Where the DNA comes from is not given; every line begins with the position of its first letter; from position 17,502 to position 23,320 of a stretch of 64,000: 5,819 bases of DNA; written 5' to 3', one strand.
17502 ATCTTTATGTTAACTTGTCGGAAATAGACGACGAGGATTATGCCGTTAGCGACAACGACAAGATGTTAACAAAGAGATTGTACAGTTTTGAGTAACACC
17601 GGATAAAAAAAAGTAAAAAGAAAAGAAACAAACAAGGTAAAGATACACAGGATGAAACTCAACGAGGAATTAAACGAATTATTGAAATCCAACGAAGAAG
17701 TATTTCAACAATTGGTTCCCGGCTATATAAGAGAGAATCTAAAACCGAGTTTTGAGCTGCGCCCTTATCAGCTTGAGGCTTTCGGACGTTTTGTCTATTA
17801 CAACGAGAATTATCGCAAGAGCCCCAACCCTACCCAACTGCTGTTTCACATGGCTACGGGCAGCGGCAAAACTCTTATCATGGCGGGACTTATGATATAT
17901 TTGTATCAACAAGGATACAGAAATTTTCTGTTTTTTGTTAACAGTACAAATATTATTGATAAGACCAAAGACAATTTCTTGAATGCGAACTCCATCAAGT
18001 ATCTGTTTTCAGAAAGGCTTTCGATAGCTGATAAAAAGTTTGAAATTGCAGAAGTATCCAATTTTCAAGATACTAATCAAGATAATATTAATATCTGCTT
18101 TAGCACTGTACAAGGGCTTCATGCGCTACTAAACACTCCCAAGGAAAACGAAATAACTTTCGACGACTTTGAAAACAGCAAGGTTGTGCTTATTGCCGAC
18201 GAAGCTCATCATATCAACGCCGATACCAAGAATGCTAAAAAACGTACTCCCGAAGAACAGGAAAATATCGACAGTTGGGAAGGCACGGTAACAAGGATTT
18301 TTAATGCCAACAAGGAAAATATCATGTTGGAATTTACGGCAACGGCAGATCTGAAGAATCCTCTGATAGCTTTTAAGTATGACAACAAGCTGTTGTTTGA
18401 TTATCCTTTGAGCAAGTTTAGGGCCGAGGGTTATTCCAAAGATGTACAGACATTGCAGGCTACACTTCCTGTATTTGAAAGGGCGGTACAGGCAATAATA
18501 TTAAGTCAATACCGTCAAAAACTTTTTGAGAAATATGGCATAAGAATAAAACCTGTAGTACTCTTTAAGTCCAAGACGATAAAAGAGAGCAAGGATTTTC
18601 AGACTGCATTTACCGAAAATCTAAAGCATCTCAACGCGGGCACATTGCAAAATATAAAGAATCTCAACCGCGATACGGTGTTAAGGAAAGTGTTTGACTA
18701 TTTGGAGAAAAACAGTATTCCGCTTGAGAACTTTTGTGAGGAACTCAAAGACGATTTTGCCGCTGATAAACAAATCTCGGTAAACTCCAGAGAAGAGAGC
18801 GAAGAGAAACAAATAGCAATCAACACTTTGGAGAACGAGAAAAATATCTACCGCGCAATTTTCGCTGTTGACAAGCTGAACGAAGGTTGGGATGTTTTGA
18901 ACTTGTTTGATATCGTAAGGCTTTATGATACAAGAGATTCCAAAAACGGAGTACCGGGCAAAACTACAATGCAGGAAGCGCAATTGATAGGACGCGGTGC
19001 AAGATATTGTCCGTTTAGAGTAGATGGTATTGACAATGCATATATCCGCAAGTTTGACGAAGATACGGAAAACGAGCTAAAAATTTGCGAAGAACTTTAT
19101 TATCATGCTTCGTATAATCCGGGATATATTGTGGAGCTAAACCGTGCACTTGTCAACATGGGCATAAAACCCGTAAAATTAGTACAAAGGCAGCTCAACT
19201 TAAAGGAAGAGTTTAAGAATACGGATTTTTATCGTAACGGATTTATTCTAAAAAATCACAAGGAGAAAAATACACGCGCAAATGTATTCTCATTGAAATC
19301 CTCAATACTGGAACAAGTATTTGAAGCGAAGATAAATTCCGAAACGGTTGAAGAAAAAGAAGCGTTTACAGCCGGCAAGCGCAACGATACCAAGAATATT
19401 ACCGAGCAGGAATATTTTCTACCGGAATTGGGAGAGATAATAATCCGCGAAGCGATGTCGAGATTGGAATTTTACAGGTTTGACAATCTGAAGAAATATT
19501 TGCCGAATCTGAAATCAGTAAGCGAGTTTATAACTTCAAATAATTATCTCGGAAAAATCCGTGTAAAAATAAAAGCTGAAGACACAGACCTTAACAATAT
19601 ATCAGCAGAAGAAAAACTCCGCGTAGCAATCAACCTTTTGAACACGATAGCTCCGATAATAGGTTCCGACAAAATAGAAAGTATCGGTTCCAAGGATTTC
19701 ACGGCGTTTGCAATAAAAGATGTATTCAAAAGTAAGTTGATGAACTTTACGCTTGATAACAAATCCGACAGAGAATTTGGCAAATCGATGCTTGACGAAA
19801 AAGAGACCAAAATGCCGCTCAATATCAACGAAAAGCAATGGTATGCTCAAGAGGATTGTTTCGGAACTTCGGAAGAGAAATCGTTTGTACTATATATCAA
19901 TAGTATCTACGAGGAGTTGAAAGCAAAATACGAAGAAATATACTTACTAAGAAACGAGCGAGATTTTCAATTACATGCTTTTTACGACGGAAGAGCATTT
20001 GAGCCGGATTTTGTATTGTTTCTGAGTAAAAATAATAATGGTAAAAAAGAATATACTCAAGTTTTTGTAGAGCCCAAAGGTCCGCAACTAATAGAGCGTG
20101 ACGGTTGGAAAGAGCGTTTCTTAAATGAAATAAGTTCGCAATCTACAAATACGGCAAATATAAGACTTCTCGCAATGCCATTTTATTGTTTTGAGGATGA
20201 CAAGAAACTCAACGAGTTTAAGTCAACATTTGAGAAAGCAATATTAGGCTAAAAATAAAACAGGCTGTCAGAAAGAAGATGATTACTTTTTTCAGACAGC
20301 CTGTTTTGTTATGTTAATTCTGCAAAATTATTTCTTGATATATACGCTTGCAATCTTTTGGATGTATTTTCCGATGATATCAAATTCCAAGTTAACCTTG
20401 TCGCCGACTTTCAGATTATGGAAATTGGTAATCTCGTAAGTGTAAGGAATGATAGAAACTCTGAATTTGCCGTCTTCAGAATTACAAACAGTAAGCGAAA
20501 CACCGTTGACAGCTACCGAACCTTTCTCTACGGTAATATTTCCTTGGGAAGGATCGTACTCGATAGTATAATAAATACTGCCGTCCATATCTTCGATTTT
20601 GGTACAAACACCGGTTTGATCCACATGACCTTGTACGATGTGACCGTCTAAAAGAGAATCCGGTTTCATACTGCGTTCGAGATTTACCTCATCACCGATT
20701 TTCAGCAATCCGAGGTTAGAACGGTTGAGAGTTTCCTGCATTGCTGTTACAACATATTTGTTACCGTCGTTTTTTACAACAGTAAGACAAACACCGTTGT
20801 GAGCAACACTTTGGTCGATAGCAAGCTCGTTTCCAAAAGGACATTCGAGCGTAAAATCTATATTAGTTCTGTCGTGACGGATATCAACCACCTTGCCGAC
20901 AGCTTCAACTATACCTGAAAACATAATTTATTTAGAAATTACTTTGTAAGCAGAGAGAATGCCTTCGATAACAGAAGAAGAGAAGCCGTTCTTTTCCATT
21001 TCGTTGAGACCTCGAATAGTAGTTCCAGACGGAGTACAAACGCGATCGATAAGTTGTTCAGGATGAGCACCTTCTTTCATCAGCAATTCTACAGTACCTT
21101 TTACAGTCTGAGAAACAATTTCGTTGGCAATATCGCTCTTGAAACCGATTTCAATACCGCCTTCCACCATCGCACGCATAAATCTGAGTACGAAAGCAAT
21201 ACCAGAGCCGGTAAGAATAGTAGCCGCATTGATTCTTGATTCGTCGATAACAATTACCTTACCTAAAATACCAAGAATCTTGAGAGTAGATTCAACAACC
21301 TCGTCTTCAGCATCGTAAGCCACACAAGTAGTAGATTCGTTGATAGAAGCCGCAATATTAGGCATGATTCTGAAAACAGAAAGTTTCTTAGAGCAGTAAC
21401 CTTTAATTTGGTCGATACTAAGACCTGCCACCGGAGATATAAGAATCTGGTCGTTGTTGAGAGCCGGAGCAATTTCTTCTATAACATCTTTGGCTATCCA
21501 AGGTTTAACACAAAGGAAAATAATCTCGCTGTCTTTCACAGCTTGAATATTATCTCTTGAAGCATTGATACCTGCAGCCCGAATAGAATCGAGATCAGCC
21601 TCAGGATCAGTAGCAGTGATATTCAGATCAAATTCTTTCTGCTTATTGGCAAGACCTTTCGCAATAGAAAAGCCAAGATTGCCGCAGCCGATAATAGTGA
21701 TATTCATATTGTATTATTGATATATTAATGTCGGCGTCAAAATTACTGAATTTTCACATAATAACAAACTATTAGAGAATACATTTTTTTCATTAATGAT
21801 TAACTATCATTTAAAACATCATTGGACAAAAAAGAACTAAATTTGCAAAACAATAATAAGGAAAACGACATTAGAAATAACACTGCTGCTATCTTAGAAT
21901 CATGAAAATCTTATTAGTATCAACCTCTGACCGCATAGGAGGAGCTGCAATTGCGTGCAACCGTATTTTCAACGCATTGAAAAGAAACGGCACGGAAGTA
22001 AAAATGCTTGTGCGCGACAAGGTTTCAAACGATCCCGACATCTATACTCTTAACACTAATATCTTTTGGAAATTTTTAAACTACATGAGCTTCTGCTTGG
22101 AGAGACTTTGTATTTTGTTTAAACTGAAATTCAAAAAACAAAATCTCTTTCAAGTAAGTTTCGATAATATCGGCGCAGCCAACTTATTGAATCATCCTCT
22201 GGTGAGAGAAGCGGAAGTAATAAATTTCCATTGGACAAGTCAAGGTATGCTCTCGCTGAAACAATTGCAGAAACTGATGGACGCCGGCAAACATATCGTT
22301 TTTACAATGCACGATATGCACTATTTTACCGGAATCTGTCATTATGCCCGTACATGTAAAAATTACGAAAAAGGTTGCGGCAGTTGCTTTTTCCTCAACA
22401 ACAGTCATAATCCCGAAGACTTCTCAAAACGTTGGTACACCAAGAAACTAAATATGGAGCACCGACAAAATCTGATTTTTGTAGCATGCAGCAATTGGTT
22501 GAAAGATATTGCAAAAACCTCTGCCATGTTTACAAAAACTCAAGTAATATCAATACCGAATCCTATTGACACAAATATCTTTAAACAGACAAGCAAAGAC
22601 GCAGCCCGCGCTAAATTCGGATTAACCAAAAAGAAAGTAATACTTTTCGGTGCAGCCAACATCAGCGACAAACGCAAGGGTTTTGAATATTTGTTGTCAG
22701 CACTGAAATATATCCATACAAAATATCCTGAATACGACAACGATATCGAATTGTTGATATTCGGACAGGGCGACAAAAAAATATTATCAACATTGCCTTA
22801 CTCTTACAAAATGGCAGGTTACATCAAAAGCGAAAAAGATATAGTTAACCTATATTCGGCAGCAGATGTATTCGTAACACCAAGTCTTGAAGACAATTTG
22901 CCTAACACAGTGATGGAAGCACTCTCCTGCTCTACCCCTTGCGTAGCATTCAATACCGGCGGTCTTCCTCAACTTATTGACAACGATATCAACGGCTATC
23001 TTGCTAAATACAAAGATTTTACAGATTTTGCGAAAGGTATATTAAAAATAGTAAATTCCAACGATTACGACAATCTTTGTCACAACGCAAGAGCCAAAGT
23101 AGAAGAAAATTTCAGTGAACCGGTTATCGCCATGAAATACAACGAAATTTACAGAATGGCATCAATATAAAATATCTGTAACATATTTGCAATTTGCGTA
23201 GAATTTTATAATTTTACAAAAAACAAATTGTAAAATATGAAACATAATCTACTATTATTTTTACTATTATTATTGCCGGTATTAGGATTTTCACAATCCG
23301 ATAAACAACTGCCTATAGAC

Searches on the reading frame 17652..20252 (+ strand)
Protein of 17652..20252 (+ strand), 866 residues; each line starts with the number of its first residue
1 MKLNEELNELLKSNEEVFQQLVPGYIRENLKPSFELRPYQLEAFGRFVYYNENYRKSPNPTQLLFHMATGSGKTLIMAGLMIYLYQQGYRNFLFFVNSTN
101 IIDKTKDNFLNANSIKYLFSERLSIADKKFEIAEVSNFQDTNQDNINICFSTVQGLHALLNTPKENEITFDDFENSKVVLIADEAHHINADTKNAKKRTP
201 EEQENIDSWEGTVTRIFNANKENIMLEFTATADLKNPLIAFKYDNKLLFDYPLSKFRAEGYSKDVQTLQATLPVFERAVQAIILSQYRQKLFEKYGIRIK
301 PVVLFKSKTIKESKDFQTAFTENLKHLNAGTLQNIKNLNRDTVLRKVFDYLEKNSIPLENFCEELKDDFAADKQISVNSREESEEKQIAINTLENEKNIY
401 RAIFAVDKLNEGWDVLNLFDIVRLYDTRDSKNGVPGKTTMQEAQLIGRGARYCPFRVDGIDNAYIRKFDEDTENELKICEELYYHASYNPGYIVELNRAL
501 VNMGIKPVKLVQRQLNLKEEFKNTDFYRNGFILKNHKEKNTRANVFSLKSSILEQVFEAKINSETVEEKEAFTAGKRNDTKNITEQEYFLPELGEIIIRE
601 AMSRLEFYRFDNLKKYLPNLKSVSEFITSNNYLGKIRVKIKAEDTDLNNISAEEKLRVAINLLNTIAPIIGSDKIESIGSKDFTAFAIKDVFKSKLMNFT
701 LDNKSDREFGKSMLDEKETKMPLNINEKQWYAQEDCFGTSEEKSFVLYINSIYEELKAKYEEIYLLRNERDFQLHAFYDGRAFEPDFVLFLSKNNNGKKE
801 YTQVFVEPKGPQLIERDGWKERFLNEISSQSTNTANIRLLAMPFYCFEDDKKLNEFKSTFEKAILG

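Call 9: search_protein_families(library=pfam, proteins=[window:17652-20252:+])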
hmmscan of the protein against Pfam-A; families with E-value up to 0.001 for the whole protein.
window:17652-20252:+ (866 aa): 3 families
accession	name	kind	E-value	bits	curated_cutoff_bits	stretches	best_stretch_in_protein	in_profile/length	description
PF04851.21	ResIII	-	1.6e-30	106.6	22.5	1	34-232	2-162/164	Type III restriction enzyme, res subunit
PF00270.35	DEAD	-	1.4e-06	28.6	26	1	62-233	16-161/167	DEAD/DEAH box helicase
PF18766.7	SWI2_SNF2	-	0.00011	22.3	26.7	1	64-231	23-154/221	SWI2/SNF2 ATPase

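Call 61: search_protein_families(library=ncbifam, proteins=[window:17652-20252:+], max_evalue=0.01)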
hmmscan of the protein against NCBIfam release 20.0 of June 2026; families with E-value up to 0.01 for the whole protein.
window:17652-20252:+ (866 aa): 1 family
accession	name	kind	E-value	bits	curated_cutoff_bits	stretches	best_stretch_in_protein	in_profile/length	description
NF046055.1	restr_BPTD_3080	equivalog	2e-05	22.7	800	0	58-83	150-175/970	BPTD_3080 family restriction endonuclease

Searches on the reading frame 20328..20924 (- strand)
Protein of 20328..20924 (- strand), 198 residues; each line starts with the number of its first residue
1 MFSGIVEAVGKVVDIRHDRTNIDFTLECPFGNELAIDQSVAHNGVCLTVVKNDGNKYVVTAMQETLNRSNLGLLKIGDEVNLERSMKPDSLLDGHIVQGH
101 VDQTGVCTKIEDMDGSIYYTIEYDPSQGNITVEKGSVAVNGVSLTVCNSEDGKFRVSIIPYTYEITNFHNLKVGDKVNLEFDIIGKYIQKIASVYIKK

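Call 9: search_protein_families(library=pfam, proteins=[window:20328-20924:-])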
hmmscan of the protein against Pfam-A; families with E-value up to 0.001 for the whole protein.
window:20328-20924:- (198 aa): 1 family
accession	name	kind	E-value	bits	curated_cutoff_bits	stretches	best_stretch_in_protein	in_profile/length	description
PF00677.23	Lum_binding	-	1e-49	166.9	27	2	98-182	1-86/86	Lumazine binding domain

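Call 54: find_encoding_contigs(protein=window:20328-20924:-, flank=5000, max_places=10)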
Protein window:20328-20924:- (198 aa): 17 contigs read that carry it; 10 places shown.
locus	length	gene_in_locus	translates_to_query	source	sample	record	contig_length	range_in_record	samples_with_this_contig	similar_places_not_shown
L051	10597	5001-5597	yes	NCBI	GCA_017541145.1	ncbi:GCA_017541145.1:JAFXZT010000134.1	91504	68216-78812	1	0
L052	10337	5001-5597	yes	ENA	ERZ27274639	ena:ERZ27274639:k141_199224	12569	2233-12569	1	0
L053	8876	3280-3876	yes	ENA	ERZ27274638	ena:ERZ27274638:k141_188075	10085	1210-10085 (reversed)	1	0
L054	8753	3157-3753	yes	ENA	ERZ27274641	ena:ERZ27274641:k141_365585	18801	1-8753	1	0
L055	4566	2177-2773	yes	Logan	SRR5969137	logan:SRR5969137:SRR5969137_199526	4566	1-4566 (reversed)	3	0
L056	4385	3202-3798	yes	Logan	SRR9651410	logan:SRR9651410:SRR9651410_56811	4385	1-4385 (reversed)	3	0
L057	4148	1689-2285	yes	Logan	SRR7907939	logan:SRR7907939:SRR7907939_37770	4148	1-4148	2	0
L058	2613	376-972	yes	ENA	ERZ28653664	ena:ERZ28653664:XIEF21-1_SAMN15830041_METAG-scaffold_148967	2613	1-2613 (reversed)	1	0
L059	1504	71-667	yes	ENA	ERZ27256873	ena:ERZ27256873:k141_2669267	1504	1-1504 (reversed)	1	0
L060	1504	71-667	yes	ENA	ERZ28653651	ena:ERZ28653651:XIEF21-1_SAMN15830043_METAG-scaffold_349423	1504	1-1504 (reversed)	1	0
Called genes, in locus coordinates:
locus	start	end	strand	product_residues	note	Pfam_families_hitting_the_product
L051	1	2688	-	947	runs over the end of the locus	PF00675:Peptidase_M16, PF05193:Peptidase_M16_C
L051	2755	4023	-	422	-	PF20706:GT4-conflict (weak), PF00534:Glycos_transf_1, PF13692:Glyco_trans_1_4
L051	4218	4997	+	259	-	PF01210:NAD_Gly3P_dh_N (faint), PF02558:ApbA (faint), PF03446:NAD_binding_2 (faint), PF03807:F420_oxidored, PF14748:P5CR_dimer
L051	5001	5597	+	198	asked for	PF00677:Lum_binding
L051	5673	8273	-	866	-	PF00270:DEAD (weak), PF04851:ResIII, PF27159:HI_1054_N, PF27365:HI_1054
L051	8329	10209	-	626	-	PF12564:TypeIII_RM_meth, PF01555:N6_N4_Mtase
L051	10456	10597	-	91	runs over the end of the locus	PF15738:YafQ_toxin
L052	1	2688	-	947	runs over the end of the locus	PF00675:Peptidase_M16, PF05193:Peptidase_M16_C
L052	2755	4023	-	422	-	PF20706:GT4-conflict, PF00534:Glycos_transf_1, PF13692:Glyco_trans_1_4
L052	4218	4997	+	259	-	PF01210:NAD_Gly3P_dh_N (faint), PF02558:ApbA (faint), PF03446:NAD_binding_2 (faint), PF03807:F420_oxidored, PF14748:P5CR_dimer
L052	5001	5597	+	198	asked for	PF00677:Lum_binding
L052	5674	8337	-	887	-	PF04851:ResIII, PF00270:DEAD (weak), PF27159:HI_1054_N, PF27365:HI_1054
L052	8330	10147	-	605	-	PF12564:TypeIII_RM_meth, PF01555:N6_N4_Mtase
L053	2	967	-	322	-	?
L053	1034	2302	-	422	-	PF20706:GT4-conflict, PF00534:Glycos_transf_1, PF13692:Glyco_trans_1_4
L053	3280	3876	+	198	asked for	PF00677:Lum_binding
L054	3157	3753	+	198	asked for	PF00677:Lum_binding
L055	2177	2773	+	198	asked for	PF00677:Lum_binding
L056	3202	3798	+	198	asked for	PF00677:Lum_binding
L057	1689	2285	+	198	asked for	PF00677:Lum_binding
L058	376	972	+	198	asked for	PF00677:Lum_binding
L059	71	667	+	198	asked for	PF00677:Lum_binding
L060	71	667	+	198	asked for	PF00677:Lum_binding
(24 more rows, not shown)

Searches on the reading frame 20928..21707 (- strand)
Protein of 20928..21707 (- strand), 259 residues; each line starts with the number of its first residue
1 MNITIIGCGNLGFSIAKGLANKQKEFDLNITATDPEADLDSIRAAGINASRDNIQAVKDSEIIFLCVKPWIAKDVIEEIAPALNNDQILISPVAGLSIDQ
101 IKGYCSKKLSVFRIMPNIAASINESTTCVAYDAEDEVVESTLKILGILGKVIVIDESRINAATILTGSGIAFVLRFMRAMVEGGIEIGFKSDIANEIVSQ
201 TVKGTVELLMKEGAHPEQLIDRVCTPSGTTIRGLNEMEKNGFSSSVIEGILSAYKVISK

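Call 9: search_protein_families(library=pfam, proteins=[window:20928-21707:-])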
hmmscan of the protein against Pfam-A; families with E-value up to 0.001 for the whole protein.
window:20928-21707:- (259 aa): 7 families
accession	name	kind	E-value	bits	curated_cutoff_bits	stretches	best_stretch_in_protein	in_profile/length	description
PF14748.11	P5CR_dimer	-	9.5e-34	116.3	25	1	156-256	1-101/105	Pyrroline-5-carboxylate reductase dimerisation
PF03807.23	F420_oxidored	-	3.8e-16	59.9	21.6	1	3-95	2-94/94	NADP oxidoreductase coenzyme F420-dependent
PF01210.29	NAD_Gly3P_dh_N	-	1e-05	26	23.1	1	2-99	1-109/158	NAD-dependent glycerol-3-phosphate dehydrogenase N-terminus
PF03446.21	NAD_binding_2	-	1.5e-05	25.5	21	1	2-90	1-90/161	NAD binding domain of 6-phosphogluconate dehydrogenase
PF02558.23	ApbA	-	2.1e-05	24.6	22.2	1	3-96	1-103/150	Ketopantoate reductase PanE/ApbA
PF02153.23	PDH_N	-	3.7e-05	23.7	26.5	1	19-90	3-76/154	Prephenate dehydrogenase, nucleotide-binding domain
PF07991.19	KARI_N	-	0.001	19.1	20.6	0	2-116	6-117/165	Acetohydroxy acid isomeroreductase, NADPH-binding domain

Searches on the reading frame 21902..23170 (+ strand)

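Call 73: search_protein_families(library=pfam, proteins=[window:21902-23170:+], max_evalue=0.00001)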
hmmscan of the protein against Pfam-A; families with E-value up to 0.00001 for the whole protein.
window:21902-23170:+ (422 aa): 3 families
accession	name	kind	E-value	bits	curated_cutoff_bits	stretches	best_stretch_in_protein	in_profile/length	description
PF13692.12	Glyco_trans_1_4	-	1.3e-25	90.7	27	1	246-385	3-141/142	Glycosyl transferases group 1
PF00534.26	Glycos_transf_1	-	6.6e-25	88.1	26.4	1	232-395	2-164/172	Glycosyl transferases group 1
PF20706.3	GT4-conflict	-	1.4e-07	31.3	26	1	234-363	189-324/385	Family 4 Glycosyltransferase in conflict systems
